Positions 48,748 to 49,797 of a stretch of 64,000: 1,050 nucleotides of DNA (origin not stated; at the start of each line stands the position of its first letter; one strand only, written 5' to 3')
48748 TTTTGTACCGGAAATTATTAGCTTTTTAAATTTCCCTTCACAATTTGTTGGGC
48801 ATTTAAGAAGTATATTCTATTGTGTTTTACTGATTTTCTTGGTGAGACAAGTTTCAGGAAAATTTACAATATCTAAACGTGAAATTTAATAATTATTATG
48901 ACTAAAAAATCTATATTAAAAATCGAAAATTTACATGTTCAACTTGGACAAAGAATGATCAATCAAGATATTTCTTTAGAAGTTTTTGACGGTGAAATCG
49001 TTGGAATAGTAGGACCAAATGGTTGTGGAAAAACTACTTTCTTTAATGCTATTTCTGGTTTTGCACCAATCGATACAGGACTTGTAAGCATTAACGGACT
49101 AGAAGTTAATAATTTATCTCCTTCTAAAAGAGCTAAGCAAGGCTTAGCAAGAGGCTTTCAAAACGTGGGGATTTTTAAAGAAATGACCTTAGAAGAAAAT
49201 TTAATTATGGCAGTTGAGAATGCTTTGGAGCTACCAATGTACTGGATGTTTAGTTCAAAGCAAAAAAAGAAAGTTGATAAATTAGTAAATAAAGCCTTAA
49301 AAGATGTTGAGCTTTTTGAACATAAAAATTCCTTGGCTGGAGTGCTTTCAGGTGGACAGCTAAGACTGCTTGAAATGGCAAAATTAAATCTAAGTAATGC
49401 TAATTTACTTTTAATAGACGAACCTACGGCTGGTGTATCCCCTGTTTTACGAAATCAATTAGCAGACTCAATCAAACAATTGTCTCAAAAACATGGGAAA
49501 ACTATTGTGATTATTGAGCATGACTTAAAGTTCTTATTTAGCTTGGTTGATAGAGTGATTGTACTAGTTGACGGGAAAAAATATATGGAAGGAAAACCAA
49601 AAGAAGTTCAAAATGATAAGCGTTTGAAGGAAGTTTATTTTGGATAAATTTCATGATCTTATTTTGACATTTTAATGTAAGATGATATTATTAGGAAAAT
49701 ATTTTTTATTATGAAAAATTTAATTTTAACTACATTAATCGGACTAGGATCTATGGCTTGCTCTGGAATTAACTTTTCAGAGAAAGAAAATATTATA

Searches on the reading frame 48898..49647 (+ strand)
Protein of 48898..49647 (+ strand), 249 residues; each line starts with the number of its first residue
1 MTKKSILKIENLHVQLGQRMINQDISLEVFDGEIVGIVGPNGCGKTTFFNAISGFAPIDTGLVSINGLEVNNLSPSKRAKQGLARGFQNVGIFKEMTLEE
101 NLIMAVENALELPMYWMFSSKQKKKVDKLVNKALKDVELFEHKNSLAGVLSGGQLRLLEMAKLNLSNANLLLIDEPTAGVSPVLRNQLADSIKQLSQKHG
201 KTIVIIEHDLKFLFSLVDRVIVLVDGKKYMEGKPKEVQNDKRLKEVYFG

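Call 10: search_protein_families(library=pfam, proteins=[window:48898-49647:+], max_evalue=0.01)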
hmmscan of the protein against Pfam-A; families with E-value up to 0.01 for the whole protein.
window:48898-49647:+ (249 aa): 10 families
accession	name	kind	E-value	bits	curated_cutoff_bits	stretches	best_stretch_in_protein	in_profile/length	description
PF00005.33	ABC_tran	-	1.7e-27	97.2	25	1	23-178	2-137/137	ABC transporter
PF13304.12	AAA_21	-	1.4e-09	38.9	27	2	34-58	1-25/304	AAA domain, putative AbiEii toxin, Type IV TA system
PF02463.25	SMC_N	-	1.9e-07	31.2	40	1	28-205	20-195/220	RecF/RecN/SMC N terminal domain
PF13476.12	AAA_23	-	2.7e-06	28.6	27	1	23-53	13-40/201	AAA domain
PF13175.12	AAA_15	-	0.00056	20.1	32.1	0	31-57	22-48/374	AAA ATPase domain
PF13604.12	AAA_30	-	0.0012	19.1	27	1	34-102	20-77/191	AAA domain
PF01926.29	MMR_HSR1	-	0.0015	19.1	21.9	0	35-54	2-21/113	50S ribosome-binding GTPase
PF09818.15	ABC_ATPase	-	0.0015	18.1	23.2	0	168-227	188-250/283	P-loop domain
PF00004.35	AAA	-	0.0019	19.1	21.2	0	37-72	3-36/131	ATPase family associated with various cellular activities (AAA)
PF19993.5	DO-GTPase2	-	0.0095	16.1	27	0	34-49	2-17/226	Double-GTPase 2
